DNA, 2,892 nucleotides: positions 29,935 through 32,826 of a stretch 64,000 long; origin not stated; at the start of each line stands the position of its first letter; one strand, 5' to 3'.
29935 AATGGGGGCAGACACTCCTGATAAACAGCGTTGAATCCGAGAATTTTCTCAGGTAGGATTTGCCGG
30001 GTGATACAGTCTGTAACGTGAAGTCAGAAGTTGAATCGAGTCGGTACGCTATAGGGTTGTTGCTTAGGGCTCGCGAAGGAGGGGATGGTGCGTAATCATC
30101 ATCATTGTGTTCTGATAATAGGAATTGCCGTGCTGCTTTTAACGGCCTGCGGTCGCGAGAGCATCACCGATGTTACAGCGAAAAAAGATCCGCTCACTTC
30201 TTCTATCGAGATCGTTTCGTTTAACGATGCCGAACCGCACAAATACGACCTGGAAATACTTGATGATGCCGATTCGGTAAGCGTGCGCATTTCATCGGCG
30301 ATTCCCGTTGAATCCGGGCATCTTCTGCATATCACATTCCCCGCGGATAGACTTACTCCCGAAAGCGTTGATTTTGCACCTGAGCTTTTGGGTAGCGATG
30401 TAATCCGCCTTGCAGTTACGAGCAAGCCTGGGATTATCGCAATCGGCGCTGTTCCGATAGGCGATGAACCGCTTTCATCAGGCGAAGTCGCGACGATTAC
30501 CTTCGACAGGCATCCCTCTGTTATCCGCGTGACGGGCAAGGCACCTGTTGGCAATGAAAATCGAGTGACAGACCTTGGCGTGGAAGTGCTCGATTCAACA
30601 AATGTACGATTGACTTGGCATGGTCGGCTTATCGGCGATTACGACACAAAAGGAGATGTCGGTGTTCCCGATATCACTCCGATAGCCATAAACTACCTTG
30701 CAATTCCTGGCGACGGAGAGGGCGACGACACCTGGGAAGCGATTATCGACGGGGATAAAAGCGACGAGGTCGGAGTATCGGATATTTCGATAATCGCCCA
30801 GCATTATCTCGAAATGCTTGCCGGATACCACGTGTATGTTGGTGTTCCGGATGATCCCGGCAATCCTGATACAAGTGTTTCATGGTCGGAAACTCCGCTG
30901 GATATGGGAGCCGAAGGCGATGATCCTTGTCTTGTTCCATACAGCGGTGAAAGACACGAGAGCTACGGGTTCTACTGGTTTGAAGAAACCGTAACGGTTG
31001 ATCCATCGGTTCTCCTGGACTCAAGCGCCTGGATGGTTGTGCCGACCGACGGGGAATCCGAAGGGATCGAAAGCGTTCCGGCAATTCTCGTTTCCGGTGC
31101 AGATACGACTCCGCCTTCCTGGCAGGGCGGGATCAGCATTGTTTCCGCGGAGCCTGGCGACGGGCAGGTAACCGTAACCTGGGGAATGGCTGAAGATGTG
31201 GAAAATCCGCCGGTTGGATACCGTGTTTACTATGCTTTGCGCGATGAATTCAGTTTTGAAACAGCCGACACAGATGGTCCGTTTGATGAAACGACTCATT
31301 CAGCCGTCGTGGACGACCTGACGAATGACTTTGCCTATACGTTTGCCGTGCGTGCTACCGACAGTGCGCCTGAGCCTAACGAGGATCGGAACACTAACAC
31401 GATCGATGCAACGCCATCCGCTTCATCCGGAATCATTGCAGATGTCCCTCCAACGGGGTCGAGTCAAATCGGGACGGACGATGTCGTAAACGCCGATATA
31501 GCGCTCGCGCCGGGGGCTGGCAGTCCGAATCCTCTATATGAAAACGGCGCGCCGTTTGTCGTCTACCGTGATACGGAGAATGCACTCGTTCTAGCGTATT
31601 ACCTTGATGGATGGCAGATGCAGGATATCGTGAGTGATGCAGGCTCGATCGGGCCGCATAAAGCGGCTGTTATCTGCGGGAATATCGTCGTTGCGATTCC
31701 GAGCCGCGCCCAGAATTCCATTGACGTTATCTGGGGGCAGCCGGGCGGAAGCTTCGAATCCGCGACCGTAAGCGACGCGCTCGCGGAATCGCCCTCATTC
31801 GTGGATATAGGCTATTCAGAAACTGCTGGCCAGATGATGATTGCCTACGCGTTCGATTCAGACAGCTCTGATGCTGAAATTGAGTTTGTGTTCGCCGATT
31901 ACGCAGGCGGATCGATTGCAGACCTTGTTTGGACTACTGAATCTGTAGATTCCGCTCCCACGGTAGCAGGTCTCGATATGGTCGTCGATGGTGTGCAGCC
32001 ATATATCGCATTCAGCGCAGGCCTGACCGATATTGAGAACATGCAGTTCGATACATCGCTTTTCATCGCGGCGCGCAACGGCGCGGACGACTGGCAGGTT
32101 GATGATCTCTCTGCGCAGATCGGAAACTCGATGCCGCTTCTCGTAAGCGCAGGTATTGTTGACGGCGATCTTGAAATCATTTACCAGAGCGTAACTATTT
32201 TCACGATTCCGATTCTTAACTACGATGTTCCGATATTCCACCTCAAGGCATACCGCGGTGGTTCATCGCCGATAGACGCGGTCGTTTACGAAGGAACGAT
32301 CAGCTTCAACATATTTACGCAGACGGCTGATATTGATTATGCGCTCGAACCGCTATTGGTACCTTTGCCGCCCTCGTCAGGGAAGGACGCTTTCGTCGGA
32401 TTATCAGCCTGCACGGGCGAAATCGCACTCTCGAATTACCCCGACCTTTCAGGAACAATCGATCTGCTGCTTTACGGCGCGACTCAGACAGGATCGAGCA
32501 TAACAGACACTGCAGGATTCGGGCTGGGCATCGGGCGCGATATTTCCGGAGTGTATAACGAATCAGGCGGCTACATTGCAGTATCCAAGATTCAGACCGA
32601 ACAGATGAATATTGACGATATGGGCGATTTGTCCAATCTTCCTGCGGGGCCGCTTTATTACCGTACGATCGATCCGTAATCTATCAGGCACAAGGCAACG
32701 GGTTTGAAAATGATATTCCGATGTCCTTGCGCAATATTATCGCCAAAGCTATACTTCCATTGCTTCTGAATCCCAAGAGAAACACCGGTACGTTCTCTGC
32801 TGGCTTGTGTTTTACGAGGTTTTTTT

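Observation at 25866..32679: Tandem pair of giant paralogous lipoproteins with dockerin-like Ca-loops, FN3, a beta-propeller and large C-terminal domains of unknown function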

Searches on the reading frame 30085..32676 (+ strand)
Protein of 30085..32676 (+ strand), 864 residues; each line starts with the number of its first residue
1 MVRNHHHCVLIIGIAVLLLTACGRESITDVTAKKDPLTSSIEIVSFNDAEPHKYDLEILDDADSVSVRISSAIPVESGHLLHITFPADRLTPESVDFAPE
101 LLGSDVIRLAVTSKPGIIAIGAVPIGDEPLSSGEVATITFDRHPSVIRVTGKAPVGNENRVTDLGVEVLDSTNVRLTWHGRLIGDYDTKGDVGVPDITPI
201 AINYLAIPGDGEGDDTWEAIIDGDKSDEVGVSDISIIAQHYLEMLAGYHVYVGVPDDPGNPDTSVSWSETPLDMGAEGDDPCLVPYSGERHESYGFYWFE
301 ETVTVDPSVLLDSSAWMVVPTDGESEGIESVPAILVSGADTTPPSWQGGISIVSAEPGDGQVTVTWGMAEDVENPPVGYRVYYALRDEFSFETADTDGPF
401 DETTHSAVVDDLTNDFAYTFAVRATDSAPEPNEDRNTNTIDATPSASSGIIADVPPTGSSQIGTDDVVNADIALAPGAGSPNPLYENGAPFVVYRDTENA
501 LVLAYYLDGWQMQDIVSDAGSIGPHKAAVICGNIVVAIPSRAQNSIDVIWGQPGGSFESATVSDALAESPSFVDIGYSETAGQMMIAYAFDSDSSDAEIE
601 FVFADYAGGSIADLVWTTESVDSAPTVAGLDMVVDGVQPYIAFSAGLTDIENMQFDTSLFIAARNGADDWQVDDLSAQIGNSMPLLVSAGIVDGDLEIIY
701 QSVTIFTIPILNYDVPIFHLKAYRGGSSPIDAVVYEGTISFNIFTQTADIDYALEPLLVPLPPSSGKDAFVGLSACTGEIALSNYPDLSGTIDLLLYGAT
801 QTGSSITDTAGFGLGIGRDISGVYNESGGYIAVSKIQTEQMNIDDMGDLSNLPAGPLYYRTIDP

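Call 5: search_protein_families(library=pfam, proteins=[window:30085-32676:+], max_evalue=1)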
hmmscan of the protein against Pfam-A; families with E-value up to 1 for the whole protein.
window:30085-32676:+ (864 aa): 2 families
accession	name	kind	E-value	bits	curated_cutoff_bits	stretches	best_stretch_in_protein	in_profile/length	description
PF00041.27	fn3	-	0.00011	22.8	25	1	356-428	10-72/84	Fibronectin type III domain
PF16656.11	Pur_ac_phosph_N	-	0.001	20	30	1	358-426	11-82/93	Purple acid Phosphatase, N-terminal domain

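Call 10: search_solved_structures(query=window:30085-32676:+, max_evalue=10)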
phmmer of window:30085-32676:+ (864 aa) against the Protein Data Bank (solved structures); distinct sequences matched with E-value up to 10: 7.
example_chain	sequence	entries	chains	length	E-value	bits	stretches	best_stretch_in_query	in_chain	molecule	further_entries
7vce_A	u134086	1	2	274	0.26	12.6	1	269-337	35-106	Inositol monophosphatase 1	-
1awb_A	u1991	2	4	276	0.26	12.6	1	269-337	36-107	MYO-INOSITOL MONOPHOSPHATASE | INOSITOL MONOPHOSPHATASE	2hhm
1ima_A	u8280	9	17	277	0.27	12.6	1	269-337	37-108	INOSITOL MONOPHOSPHATASE | INOSITOL MONOPHOSPHATASE 1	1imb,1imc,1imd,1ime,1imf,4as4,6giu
6zk0_AAA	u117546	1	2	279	0.27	12.6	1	269-337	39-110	Inositol monophosphatase 1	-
2bji_A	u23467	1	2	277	0.27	12.6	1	280-339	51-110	INOSITOL-1(OR 4)-MONOPHOSPHATASE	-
2yrz_A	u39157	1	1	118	0.46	11.8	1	356-446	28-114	Integrin beta-4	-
1nr9_A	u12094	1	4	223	0.59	11.5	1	112-151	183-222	Protein YCGM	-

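Call 12: find_homologous_proteins(query=window:30085-32676:+, max_evalue=0.001)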
Query window:30085-32676:+ (864 aa): 8 proteins with E <= 0.001 among 8000 candidates.
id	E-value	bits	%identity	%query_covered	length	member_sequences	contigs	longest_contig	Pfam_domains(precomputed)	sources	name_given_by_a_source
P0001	0.0e+0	1931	100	100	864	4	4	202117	-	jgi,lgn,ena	-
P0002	2.9e-198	679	42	100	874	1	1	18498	-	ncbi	-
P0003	4.6e-151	523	37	48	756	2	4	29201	-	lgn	-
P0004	1.8e-19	88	51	13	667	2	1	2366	PF03415.20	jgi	-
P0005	8.3e-16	76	50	12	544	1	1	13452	PF03415.20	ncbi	-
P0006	8.1e-14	69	25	35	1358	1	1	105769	PF13360.14,PF00041.28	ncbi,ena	-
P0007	6.1e-13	66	42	16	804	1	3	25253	PF01436.28,PF06739.18,PF18911.7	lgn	-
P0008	6.6e-7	46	42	12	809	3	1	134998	PF07679.23,PF00801.27,PF13927.13,PF18911.7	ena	-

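Call 14: find_encoding_contigs(protein=P0002, flank=10000, max_places=3)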
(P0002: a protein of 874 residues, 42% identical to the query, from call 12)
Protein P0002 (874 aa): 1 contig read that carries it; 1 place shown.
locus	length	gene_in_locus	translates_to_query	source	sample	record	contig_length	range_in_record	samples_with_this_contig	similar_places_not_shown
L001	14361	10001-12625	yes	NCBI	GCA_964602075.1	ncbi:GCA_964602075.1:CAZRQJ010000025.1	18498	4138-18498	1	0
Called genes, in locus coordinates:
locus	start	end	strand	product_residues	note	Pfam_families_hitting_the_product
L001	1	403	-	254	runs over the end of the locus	PF02397:Bac_transf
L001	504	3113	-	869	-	PF00930:DPPIV_N, PF02129:Peptidase_S15 (weak), PF12697:Abhydrolase_6 (weak), PF20434:BD-FAE (faint), PF00326:Peptidase_S9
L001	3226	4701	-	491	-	PF01171:ATP_bind_3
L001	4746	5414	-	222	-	-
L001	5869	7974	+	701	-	-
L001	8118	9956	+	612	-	PF13360:PQQ_2 (faint)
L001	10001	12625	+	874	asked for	-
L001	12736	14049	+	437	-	PF02826:2-Hacid_dh_C (faint), PF03446:NAD_binding_2 (weak), PF03721:UDPG_MGDP_dh_N, PF00984:UDPG_MGDP_dh, PF03720:UDPG_MGDP_dh_C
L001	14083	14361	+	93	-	?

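Call 15: find_related_loci(query=window:30085-32676:+, collection=genome_contigs, flank=10000)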
Query window:30085-32676:+ (864 aa) in genome_contigs; peptide patterns used: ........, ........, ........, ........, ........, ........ (x = any residue, [..] = any of these).
34 stretches matched a pattern, but none encodes a relative of the query by tblastn (E <= 1e-3).

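Call 26: find_encoding_contigs(protein=P0001, flank=2000, max_places=4)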
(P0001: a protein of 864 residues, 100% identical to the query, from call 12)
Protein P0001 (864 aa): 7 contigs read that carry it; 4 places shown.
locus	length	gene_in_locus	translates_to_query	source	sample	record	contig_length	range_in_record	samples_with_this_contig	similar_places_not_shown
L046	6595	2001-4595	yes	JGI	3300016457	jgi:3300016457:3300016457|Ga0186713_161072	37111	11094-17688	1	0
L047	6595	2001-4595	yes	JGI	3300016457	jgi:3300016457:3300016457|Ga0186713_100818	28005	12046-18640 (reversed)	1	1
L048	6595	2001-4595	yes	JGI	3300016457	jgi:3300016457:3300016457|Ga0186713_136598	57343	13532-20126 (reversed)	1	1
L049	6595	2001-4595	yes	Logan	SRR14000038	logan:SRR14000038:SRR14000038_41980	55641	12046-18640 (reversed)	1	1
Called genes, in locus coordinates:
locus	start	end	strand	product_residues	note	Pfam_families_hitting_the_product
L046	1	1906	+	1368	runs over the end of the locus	PF01011:PQQ (faint), PF13360:PQQ_2, PF13570:Beta-prop_ACSF4, PF13360:PQQ_2, PF13570:Beta-prop_ACSF4, PF13360:PQQ_2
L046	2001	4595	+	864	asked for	-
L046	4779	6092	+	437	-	PF02737:3HCDH_N (faint), PF02826:2-Hacid_dh_C (faint), PF03446:NAD_binding_2, PF03721:UDPG_MGDP_dh_N, PF00984:UDPG_MGDP_dh, PF03720:UDPG_MGDP_dh_C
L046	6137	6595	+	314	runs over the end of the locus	PF01073:3Beta_HSD, PF01370:Epimerase, PF02719:Polysacc_synt_2, PF04321:RmlD_sub_bind, PF05368:NmrA, PF13460:NAD_binding_10, PF16363:GDP_Man_Dehyd, PF07993:NAD_binding_4 (weak)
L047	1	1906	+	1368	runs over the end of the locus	PF01011:PQQ (faint), PF13360:PQQ_2, PF13570:Beta-prop_ACSF4, PF13360:PQQ_2, PF13570:Beta-prop_ACSF4, PF13360:PQQ_2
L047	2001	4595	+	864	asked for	-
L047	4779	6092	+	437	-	PF02737:3HCDH_N (faint), PF02826:2-Hacid_dh_C (faint), PF03446:NAD_binding_2, PF03721:UDPG_MGDP_dh_N, PF00984:UDPG_MGDP_dh, PF03720:UDPG_MGDP_dh_C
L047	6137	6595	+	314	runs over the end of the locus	PF01073:3Beta_HSD, PF01370:Epimerase, PF02719:Polysacc_synt_2, PF04321:RmlD_sub_bind, PF05368:NmrA, PF13460:NAD_binding_10, PF16363:GDP_Man_Dehyd, PF07993:NAD_binding_4 (weak)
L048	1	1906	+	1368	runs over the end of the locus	PF01011:PQQ (faint), PF13360:PQQ_2, PF13570:Beta-prop_ACSF4, PF13360:PQQ_2, PF13570:Beta-prop_ACSF4, PF13360:PQQ_2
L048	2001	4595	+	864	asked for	-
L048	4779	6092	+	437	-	PF02737:3HCDH_N (faint), PF02826:2-Hacid_dh_C (faint), PF03446:NAD_binding_2, PF03721:UDPG_MGDP_dh_N, PF00984:UDPG_MGDP_dh, PF03720:UDPG_MGDP_dh_C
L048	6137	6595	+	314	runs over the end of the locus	PF01073:3Beta_HSD, PF01370:Epimerase, PF02719:Polysacc_synt_2, PF04321:RmlD_sub_bind, PF05368:NmrA, PF13460:NAD_binding_10, PF16363:GDP_Man_Dehyd, PF07993:NAD_binding_4 (weak)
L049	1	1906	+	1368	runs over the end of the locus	PF01011:PQQ (faint), PF13360:PQQ_2, PF13570:Beta-prop_ACSF4, PF13360:PQQ_2, PF13570:Beta-prop_ACSF4, PF13360:PQQ_2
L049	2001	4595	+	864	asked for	-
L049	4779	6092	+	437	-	PF02737:3HCDH_N (faint), PF02826:2-Hacid_dh_C (faint), PF03446:NAD_binding_2, PF03721:UDPG_MGDP_dh_N, PF00984:UDPG_MGDP_dh, PF03720:UDPG_MGDP_dh_C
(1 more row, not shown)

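Call 36: search_protein_families(library=pfam, alignment_id=A5, max_evalue=0.00001)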
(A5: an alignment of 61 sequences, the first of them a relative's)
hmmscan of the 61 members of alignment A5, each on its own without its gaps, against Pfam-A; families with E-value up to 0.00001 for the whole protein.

A. member 1, L001:9962-12622:+ (887 aa): 0 families

B. families by the number of members that match (of 61 scanned): 28 families (the first 25 are shown)
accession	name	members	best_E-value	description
PF18911.6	PKD_4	20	5.2e-75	PKD domain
PF00801.26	PKD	20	8.1e-48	PKD domain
PF00041.27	fn3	10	1.1e-24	Fibronectin type III domain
PF13927.12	Ig_3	6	3.1e-11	Immunoglobulin domain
PF22352.2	K319L-like_PKD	4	5.5e-32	K319L-like, PKD domain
PF00082.27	Peptidase_S8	3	6.8e-48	Subtilase family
PF13570.13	Beta-prop_ACSF4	3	3.1e-37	Beta-alanine-activating enzyme, beta-propeller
PF13360.13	PQQ_2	3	7.4e-31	Outer membrane protein assembly factor BamB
PF19190.6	BACON_2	2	9.5e-19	Viral BACON domain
PF15892.11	BNR_4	2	8.4e-11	BNR repeat-containing family member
PF13895.12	Ig_2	2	1.7e-10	Immunoglobulin domain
PF01011.28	PQQ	2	2.1e-09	Glucose/ethanol/alcohol dehydrogenase, beta-propeller domain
PF07679.22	I-set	2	5.8e-07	Immunoglobulin I-set domain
PF03415.19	Peptidase_C11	1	1e-30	Clostripain family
PF13620.12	CarboxypepD_reg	1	1.1e-16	Carboxypeptidase regulatory-like domain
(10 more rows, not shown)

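Call 37: search_protein_families(library=ncbifam, proteins=[window:30085-32676:+], max_evalue=0.1)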
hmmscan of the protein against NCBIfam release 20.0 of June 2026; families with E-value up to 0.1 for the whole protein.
window:30085-32676:+ (864 aa): 1 family
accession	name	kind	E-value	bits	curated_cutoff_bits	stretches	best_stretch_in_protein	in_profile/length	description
NF045522.1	MXAN_2561_fam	equivalog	0.0013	18.3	150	1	395-452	211-266/304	MXAN_2561 family MXYO-CTERM-anchored protein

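Call 38: predict_structure(alignment_id=A4)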
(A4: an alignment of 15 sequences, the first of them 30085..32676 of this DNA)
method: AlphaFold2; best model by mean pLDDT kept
length: 864 residues; sequences in the alignment: 15
mean_pLDDT: 58.8   pTM: 0.37
mean pLDDT of the five models: 58.8, 58.6, 56.6, 55.5, 54.4
residues with pLDDT >= 90: 10; 70-90: 332; 50-70: 213; < 50: 309
segments of 3 or more residues with pLDDT < 50: 19-35, 144-158, 257-268, 274-279, 292-295, 395-400, 446-462, 464-489, 648-655, 676-864
pLDDT, mean of each block of 10 residues (from residue 1): 55 56 33 48 67 80 84 80 81 85 75 74 79 88 49 40 69 75 67 74 77 60 72 73 73 55 45 49 62 56 75 71 65 60 65 71 81 71 65 50 74 77 72 56 47 28 42 34 40 73 71 79 76 84 87 85 80 80 85 66 84 85 66 64 56 48 71 51 34 31 33 35 32 35 37 34 34 31 35 28 23 24 29 26 31 24 23
secondary structure, 60 per line:
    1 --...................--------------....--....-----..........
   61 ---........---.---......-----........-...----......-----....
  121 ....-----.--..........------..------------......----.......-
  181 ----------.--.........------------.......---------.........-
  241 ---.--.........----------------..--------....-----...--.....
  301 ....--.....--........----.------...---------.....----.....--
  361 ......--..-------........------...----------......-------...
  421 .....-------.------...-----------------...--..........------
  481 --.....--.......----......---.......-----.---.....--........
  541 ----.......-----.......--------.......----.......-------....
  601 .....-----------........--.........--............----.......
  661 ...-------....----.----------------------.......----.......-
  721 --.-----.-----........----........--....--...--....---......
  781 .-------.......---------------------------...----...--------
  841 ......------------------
elements in order (helices of 4 or more, strands of 3 or more residues): H3-21 H36-39 E42-45 E54-60 E64-71 E79-84 E90-97 E106-111 E117-124 E133-142 E163-168 E173-179 H194-202 H215-221 H231-239 E247-255 E282-285 E291-293 E296-304 H307-311 E314-321 E333-335 E354-358 E361-366 E378-385 E392-394 E405-410 E418-425 E440-442 E460-462 E465-474 H483-487 E490-496 E501-506 E510-516 E526-530 E533-540 E545-551 E557-563 E572-578 E583-589 E597-605 E617-624 E627-635 E638-649 E654-663 E671-674 E702-708 E713-719 E735-742 E747-754 E757-760 E768-771 E775-781 E789-795 E823-825 E830-832 H843-846

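Call 53: fold_search(model_id=the predicted structure, library=pdb)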
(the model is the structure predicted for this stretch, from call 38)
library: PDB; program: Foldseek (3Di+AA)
matches with E <= 10: 1656; with E <= 0.001: 96
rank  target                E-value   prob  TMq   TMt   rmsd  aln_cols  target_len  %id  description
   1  8q6t_I                5.3e-08  1.00  0.11  0.09  74.8      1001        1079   10  Helical reconstruction of the relaxed thick filament from FIB milled left ventricular mouse myofibrils (released 2023-11-01)
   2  4yh7_A                3.3e-07  0.99  0.10  0.13  36.4       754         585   10  Crystal structure of PTPdelta ectodomain in complex with IL1RAPL1 (released 2015-05-06)
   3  9bfs_A                1.2e-06  0.99  0.14  0.09  29.3       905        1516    9  Cryo-EM structure of Sevenless extracellular domain (dimer, pH 6.6) (released 2025-01-29)
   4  2v5y                  1.3e-06  0.98  0.09  0.14  35.8       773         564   10  Crystal structure of the receptor protein tyrosine phosphatase mu ectodomain (released 2007-09-11)
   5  4pbx                  1.4e-06  0.99  0.10  0.14  37.8       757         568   11  Crystal structure of the six N-terminal domains of human receptor protein tyrosine phosphatase sigma (released 2014-11-12)
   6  8ave_B                3.0e-06  0.99  0.12  0.16  29.1       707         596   10  Human leptin in complex with the human LEP-R ectodomain fused to a C-terminal trimeric isoleucine GCN4 zipper (2:2 mod (released 2023-04-05)
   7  9ba4_A                5.1e-06  0.99  0.13  0.12  27.8       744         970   10  Full-length cross-linked Contactin 2 (CNTN2) (released 2024-07-17)
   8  9pvp                  5.1e-06  0.98  0.13  0.08  34.7       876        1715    9  Cryo-EM structure of receptor tyrosine kinase ROS1 extracellular domain (released 2026-02-25)
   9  8dh8_A                7.1e-06  1.00  0.13  0.15  28.5       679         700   10  Leptin-bound leptin receptor complex-full ECD (released 2023-04-19)
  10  8v29_B                8.2e-06  0.99  0.13  0.16  30.3       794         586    9  Cryo-EM structure of human type I OSM receptor complex: model for full extracellular assembly (released 2024-11-20)
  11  8v2b_B                1.1e-05  0.99  0.12  0.16  31.7       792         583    8  Cryo-EM structure of mouse type II OSM receptor complex: model for full extracellular assembly (released 2024-11-20)
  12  8qy5_A                1.6e-05  0.99  0.12  0.16  25.8       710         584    9  Structure of interleukin 6. (released 2024-02-21)
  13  6tpw                  2.0e-05  1.00  0.10  0.22  21.8       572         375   12  Crystal structures of FNIII domain one through four of the human leucocyte common antigen-related protein ( LAR) (released 2020-05-13)
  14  8oe0_D                2.1e-05  0.96  0.11  0.16  25.2       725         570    9  Cryo-EM structure of a pre-dimerized murine IL-12 complete extracellular signaling complex (Class 2). (released 2024-02-07)
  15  9ozi_A                2.6e-05  0.98  0.12  0.07  28.9       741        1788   10  Cryo-EM structure of chicken ROS1 in apo-state. This is the complete map and model. (released 2026-02-25)
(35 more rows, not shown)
